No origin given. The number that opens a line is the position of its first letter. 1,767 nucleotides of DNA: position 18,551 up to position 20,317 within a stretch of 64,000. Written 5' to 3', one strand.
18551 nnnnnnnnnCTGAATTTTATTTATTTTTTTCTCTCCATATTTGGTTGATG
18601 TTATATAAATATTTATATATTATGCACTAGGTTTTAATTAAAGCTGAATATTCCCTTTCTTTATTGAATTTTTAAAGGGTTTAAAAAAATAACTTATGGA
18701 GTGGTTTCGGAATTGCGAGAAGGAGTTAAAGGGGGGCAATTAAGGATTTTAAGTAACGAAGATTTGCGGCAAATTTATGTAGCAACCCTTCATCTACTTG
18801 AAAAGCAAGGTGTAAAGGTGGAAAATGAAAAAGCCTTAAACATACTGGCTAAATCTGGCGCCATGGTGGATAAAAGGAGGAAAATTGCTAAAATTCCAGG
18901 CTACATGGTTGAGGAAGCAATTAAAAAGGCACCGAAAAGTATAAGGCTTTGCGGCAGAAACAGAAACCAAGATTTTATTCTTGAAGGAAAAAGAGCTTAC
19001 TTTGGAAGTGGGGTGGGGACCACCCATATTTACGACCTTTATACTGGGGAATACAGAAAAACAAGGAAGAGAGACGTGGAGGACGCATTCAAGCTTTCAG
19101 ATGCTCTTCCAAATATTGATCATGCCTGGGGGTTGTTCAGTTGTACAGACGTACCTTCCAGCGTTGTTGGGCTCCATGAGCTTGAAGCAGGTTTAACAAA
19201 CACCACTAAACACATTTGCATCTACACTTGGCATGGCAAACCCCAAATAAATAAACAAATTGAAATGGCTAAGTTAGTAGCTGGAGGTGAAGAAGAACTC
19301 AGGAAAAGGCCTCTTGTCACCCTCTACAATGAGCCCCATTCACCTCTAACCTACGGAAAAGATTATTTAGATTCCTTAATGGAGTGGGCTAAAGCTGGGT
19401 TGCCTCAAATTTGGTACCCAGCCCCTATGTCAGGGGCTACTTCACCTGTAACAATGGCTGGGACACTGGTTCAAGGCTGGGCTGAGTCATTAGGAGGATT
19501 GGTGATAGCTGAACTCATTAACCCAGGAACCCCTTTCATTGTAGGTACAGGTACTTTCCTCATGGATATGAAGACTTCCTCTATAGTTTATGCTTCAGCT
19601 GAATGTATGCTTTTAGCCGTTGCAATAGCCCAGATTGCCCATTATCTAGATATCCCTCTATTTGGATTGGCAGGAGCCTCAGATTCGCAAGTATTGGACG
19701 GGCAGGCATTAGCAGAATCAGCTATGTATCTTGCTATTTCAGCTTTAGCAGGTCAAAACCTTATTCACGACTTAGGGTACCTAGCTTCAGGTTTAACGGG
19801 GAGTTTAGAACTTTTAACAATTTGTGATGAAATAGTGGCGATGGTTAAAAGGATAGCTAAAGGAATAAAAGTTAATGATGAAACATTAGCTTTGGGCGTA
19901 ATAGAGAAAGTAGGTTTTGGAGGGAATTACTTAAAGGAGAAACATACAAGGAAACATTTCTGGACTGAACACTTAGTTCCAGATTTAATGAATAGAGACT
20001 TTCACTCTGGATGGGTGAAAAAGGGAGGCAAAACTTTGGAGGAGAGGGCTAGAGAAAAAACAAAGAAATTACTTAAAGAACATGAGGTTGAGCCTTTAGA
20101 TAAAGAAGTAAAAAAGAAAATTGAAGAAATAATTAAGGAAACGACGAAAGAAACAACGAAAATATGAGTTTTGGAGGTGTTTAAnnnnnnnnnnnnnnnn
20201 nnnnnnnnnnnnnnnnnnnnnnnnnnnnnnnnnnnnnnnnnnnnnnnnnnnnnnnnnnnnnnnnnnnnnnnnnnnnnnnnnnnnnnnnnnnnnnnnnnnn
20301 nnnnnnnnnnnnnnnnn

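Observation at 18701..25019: MttB-like gene clustered with proline-racemase-family enzyme, DAO-type flavoprotein and OCD/mu-crystallin enzyme: predicted N-methylated proline-type betaine catabolic pathway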

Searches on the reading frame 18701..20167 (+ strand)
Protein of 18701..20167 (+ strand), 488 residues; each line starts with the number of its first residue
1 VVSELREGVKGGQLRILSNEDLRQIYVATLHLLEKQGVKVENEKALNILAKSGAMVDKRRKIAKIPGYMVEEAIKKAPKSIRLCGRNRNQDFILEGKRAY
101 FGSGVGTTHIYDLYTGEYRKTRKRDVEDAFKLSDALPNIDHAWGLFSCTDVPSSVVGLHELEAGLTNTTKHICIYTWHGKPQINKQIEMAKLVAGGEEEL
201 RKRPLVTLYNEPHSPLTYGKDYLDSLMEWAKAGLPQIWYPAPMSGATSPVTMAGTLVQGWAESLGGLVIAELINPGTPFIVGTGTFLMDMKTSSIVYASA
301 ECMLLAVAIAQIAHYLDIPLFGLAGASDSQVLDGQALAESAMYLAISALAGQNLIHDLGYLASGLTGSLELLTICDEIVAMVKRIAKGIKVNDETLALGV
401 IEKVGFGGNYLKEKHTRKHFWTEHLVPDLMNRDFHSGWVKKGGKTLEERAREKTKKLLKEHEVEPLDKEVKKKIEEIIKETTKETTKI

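Call 3: search_protein_families(library=pfam, proteins=[window:18701-20167:+])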
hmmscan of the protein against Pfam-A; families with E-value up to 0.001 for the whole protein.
window:18701-20167:+ (488 aa): 1 family
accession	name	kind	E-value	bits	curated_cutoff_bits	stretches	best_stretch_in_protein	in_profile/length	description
PF06253.16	MTTB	-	2.1e-96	323.4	25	1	13-484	30-498/500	Trimethylamine methyltransferase (MTTB)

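Call 4: search_protein_families(library=ncbifam, proteins=[window:18701-20167:+])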
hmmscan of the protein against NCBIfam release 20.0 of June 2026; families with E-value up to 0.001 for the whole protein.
window:18701-20167:+ (488 aa): 1 family
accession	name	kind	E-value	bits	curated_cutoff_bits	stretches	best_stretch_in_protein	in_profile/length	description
TIGR02369.2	trimeth_pyl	equivalog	4.9e-144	480.3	525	1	13-481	2-468/469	[trimethylamine--corrinoid protein] Co-methyltransferase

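Call 16: search_solved_structures(query=window:18701-20167:+, max_evalue=0.001)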
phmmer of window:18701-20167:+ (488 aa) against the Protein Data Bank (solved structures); distinct sequences matched with E-value up to 0.001: 5.
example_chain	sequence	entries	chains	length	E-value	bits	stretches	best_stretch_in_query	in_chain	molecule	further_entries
7xcl_A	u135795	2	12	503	3.7e-71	243.5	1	9-483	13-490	Trimethylamine methyltransferase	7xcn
7xcm_A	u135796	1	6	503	4.3e-71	243.3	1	9-483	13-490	Trimethylamine methyltransferase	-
9yce_A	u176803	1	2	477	1.9e-70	241.1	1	15-485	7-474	Glycine betaine methyltransferase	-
2qne_A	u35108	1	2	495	2e-70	241.1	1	15-485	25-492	Putative methyltransferase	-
4yyc_A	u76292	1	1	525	9.7e-43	149.8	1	15-480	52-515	Putative trimethylamine methyltransferase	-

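Call 20: find_homologous_proteins(query=window:18701-20167:+, max_evalue=1e-30)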
Query window:18701-20167:+ (488 aa): 545 proteins with E <= 1e-30 among 8000 candidates; the best 120 are listed.
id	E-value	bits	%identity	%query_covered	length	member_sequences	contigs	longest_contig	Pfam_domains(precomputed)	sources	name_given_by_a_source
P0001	0.0e+0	1099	100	100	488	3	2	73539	PF06253.17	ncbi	-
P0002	1.2e-228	778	69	99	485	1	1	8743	PF06253.17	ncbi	-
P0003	4.8e-228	776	70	95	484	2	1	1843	PF06253.17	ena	-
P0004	1.8e-217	741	66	99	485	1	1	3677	PF06253.17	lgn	-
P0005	1.9e-165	569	53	98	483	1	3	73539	PF06253.17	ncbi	-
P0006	3.0e-165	569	53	98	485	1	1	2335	PF06253.17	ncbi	-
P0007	2.4e-163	562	51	99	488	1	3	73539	PF06253.17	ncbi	-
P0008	2.2e-159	549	52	98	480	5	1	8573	PF06253.17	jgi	jgi:trimethylamine--corrinoid protein Co-methyltransferase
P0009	2.8e-159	549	52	99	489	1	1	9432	PF06253.17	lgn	-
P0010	6.1e-159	548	52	98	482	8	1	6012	PF06253.17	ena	-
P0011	2.1e-158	546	52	98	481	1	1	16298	PF06253.17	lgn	-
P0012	2.0e-157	543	52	98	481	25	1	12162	PF06253.17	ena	-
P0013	3.5e-156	539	55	93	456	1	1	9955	PF06253.17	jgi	-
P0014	8.7e-155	534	49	96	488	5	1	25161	PF06253.17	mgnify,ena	mgnify:CR=1 FL=1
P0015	2.4e-154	533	50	98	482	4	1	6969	PF06253.17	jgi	-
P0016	3.0e-154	532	51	98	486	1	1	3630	PF06253.17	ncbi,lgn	-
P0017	3.1e-153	529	50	98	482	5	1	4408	PF06253.17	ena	-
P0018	3.1e-153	529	49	98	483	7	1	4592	PF06253.17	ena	-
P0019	3.3e-153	529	50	99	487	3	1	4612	PF06253.17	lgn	-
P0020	4.1e-153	529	50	99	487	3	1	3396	PF06253.17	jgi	-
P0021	8.5e-153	528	50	97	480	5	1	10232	PF06253.17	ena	-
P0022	9.9e-153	527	51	98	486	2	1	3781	PF06253.17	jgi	jgi:trimethylamine--corrinoid protein Co-methyltransferase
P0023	5.1e-151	522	48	98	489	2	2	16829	PF06253.17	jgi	jgi:trimethylamine--corrinoid protein Co-methyltransferase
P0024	2.1e-147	510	48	99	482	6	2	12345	PF06253.17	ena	-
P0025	3.8e-147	509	49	98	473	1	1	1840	PF06253.17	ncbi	-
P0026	8.2e-147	508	49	97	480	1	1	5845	PF06253.17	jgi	-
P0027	6.4e-146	505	49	98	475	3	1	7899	PF06253.17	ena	-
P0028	8.0e-146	505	51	98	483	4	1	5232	PF06253.17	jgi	jgi:trimethylamine--corrinoid protein Co-methyltransferase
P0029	1.4e-144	500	51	98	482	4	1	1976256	PF06253.17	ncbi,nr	ncbi:MAG: trimethylamine methyltransferase family protein [Candidatus Bathyarchaeota archaeon]|nr:MA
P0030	2.8e-144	500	49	97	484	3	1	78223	PF06253.17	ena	-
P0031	7.8e-143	495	49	98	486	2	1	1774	PF06253.17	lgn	-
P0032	4.6e-142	492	48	99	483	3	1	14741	PF06253.17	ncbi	-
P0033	1.9e-140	487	49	98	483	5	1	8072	PF06253.17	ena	-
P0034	6.7e-140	485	47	99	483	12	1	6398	PF06253.17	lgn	-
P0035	1.5e-139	484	47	99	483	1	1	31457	PF06253.17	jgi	-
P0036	3.7e-137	476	48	97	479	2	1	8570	PF06253.17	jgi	jgi:trimethylamine--corrinoid protein Co-methyltransferase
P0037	9.6e-136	471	44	98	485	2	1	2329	PF06253.17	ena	-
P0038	3.4e-135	470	46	97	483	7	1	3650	PF06253.17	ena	-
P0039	2.3e-133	464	48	99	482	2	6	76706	PF06253.17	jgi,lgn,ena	-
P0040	8.8e-133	462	47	99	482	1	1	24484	PF06253.17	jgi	jgi:trimethylamine--corrinoid protein Co-methyltransferase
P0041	2.2e-132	460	47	99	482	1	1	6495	PF06253.17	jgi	-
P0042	3.0e-132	460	48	99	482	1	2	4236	PF06253.17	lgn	-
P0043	5.7e-132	459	47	99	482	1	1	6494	PF06253.17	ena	-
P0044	7.9e-132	458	47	99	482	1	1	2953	PF06253.17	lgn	-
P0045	2.9e-131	457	47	99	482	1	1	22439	PF06253.17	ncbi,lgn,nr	ncbi:MAG: trimethylamine methyltransferase family protein [Candidatus Bathyarchaeota archaeon]|nr:tr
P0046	1.2e-130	455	47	97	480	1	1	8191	PF06253.17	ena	-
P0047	2.6e-130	453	46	99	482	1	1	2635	PF06253.17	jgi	jgi:trimethylamine--corrinoid protein Co-methyltransferase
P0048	5.0e-130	453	49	87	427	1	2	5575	PF06253.17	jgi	jgi:trimethylamine--corrinoid protein Co-methyltransferase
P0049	1.2e-128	448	46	99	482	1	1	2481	PF06253.17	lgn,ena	-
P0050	1.4e-128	448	46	98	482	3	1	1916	PF06253.17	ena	-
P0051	1.8e-128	447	47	98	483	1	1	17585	PF06253.17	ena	-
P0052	3.2e-127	443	45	98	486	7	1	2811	PF06253.17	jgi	-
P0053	6.2e-127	442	46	98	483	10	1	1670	PF06253.17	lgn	-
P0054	2.4e-126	440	43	98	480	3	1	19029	PF06253.17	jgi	-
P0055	3.2e-126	440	45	96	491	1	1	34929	PF06253.17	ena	-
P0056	2.9e-124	434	46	97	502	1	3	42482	PF06253.17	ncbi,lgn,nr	ncbi:MAG: hypothetical protein GTN80_03495 [Nitrososphaeria archaeon]|nr:hypothetical protein [Nitro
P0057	5.7e-124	433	46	98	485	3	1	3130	PF06253.17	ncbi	-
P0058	1.3e-123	431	44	96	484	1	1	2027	PF06253.17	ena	-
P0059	7.0e-123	429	44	97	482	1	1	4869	PF06253.17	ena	-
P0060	1.1e-122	428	44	99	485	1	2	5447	PF06253.17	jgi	-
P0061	3.1e-122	427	45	98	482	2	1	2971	PF06253.17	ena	-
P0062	5.4e-122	426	46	98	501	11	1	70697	PF06253.17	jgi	-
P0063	9.7e-122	425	46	98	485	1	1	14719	PF06253.17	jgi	-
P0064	9.9e-120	419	43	98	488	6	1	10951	PF06253.17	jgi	-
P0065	5.1e-119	416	45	96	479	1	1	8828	PF06253.17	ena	-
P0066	5.3e-119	416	45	96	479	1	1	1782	PF06253.17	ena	-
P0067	1.1e-118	415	43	94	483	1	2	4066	PF06253.17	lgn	-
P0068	1.1e-118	415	44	95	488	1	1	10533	PF06253.17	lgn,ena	-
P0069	2.0e-118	414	43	98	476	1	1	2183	PF06253.17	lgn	-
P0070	4.6e-118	413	45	96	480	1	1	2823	PF06253.17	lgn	-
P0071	6.9e-118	412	45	96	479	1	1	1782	PF06253.17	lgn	-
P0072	9.4e-118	412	45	96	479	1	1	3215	PF06253.17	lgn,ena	-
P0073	1.1e-117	412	42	98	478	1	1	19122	PF06253.17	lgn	-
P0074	1.9e-117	411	45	96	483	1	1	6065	PF06253.17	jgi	jgi:trimethylamine--corrinoid protein Co-methyltransferase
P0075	3.1e-117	410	44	98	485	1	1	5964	PF06253.17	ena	-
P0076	3.7e-117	410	44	98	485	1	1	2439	PF06253.17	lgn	-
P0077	5.1e-117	410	44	98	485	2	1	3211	PF06253.17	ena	-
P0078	1.2e-116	408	45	96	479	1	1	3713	PF06253.17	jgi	-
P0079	1.4e-116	408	46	95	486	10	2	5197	PF06253.17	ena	-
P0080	1.4e-116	408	46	95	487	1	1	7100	PF06253.17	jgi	-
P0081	4.6e-116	406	43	96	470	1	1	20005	PF06253.17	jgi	jgi:trimethylamine--corrinoid protein Co-methyltransferase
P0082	8.3e-116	406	43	97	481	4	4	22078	PF06253.17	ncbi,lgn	ncbi:MAG: trimethylamine methyltransferase family protein [Promethearchaeota archaeon]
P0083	1.4e-114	402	41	98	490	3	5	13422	PF06253.17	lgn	-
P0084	1.6e-114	401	44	98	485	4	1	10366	PF06253.17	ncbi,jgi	-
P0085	3.5e-113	397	43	98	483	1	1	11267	PF06253.17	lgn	-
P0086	5.0e-113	396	43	97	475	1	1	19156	PF06253.17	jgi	-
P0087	2.2e-111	391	43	98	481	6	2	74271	PF06253.17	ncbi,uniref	ncbi:trimethylamine methyltransferase family protein [Halodesulfurarchaeum sp.]|uniref:trimethylamin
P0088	4.2e-111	390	43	98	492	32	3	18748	PF06253.17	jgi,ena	-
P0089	5.6e-111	390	53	66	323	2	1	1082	PF06253.17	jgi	-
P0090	1.3e-110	388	43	98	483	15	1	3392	PF06253.17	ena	-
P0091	2.3e-110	388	41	96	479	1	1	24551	PF06253.17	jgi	jgi:trimethylamine--corrinoid protein Co-methyltransferase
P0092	2.7e-110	387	42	97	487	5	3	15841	PF06253.17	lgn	-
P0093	4.1e-110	387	43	98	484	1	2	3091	PF06253.17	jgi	-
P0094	2.2e-109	384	43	96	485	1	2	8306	PF06253.17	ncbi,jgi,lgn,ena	-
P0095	3.1e-109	384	43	96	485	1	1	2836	PF06253.17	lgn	-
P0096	5.2e-109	383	41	97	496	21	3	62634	PF06253.17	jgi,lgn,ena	-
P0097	1.5e-108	382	41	96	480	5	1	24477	PF06253.17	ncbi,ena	-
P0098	1.5e-108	382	42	97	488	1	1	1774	PF06253.17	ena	-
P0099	4.5e-108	380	43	96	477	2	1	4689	PF06253.17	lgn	-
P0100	9.4e-108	379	39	98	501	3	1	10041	PF06253.17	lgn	-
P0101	1.4e-107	378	40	96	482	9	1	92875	PF06253.17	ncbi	-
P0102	4.3e-107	377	42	96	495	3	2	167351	PF06253.17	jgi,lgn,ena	-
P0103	4.5e-107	377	41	96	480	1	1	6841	PF06253.17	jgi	jgi:trimethylamine--corrinoid protein Co-methyltransferase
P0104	8.3e-107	376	42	97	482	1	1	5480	PF06253.17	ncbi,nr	ncbi:MAG: trimethylamine methyltransferase family protein [Proteobacteria bacterium]|nr:trimethylami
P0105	1.0e-106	376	41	95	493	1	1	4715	PF06253.17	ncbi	-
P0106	1.2e-106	375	43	95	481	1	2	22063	PF06253.17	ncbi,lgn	-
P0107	2.7e-106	374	43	97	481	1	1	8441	PF06253.17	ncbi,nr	ncbi:MAG: trimethylamine methyltransferase family protein [Candidatus Bathyarchaeota archaeon]|nr:tr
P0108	2.9e-106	374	42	98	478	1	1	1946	PF06253.17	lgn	-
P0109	3.0e-106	374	42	93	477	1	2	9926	PF06253.17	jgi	-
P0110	9.3e-106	372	40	97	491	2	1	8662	PF06253.17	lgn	-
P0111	6.1e-105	370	43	96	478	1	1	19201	PF06253.17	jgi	-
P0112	8.6e-105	369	40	97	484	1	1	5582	PF06253.17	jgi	-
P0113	1.0e-104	369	42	95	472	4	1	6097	PF06253.17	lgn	-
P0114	1.1e-104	369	40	96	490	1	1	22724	PF06253.17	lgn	-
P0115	1.4e-104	369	41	95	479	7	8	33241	PF06253.17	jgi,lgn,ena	-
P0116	2.2e-104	368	41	96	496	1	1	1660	PF06253.17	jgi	jgi:trimethylamine---corrinoid protein Co-methyltransferase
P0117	3.0e-104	368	41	96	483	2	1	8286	PF06253.17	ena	-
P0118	3.0e-104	368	42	96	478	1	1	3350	PF06253.17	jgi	jgi:trimethylamine--corrinoid protein Co-methyltransferase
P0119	3.1e-104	367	39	97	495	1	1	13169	PF06253.17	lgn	-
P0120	3.6e-104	367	41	95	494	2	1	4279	PF06253.17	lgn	-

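Call 22: find_encoding_contigs(protein=P0001, flank=3000, max_places=3)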
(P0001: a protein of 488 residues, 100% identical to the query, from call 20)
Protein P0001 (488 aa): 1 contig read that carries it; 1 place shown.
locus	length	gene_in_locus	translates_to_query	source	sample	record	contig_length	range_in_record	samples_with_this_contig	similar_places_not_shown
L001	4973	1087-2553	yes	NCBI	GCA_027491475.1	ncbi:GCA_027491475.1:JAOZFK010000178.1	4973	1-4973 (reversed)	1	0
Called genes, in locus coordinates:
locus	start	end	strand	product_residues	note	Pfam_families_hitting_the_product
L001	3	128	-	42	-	?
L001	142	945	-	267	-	PF00005:ABC_tran, PF13304:AAA_21 (faint), PF12399:BCA_ABC_TP_C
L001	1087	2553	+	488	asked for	PF06253:MTTB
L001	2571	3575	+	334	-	PF05544:Pro_racemase, PF01678:DAP_epimerase (faint)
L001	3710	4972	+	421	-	?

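Call 23: find_encoding_contigs(protein=P0002, flank=10000, max_places=4)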
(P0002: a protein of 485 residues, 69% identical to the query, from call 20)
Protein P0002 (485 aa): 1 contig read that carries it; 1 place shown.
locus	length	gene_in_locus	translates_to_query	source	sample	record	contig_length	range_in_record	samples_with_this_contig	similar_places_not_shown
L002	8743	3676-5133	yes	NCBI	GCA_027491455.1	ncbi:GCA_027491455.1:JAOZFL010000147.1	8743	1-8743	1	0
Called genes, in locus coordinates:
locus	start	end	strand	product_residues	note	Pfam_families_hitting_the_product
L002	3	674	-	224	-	?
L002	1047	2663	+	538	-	PF13520:AA_permease_2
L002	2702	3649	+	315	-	PF00149:Metallophos (faint)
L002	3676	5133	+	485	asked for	PF06253:MTTB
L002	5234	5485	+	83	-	PF04014:MazE_antitoxin (weak)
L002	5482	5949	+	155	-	PF01850:PIN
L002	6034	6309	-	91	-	-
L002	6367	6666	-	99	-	-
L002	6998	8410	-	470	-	PF02274:ADI (faint), PF19420:DDAH_eukar (faint)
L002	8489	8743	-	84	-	?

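Call 24: find_encoding_contigs(protein=P0004, flank=10000, max_places=4)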
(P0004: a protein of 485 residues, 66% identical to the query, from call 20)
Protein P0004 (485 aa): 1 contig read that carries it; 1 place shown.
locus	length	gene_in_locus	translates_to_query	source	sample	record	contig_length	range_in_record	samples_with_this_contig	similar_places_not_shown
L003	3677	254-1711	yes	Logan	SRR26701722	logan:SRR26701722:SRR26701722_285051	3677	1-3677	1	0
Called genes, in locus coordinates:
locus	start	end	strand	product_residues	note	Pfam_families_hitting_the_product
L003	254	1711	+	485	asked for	PF06253:MTTB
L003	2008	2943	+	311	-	PF00296:Bac_luciferase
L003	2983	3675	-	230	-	?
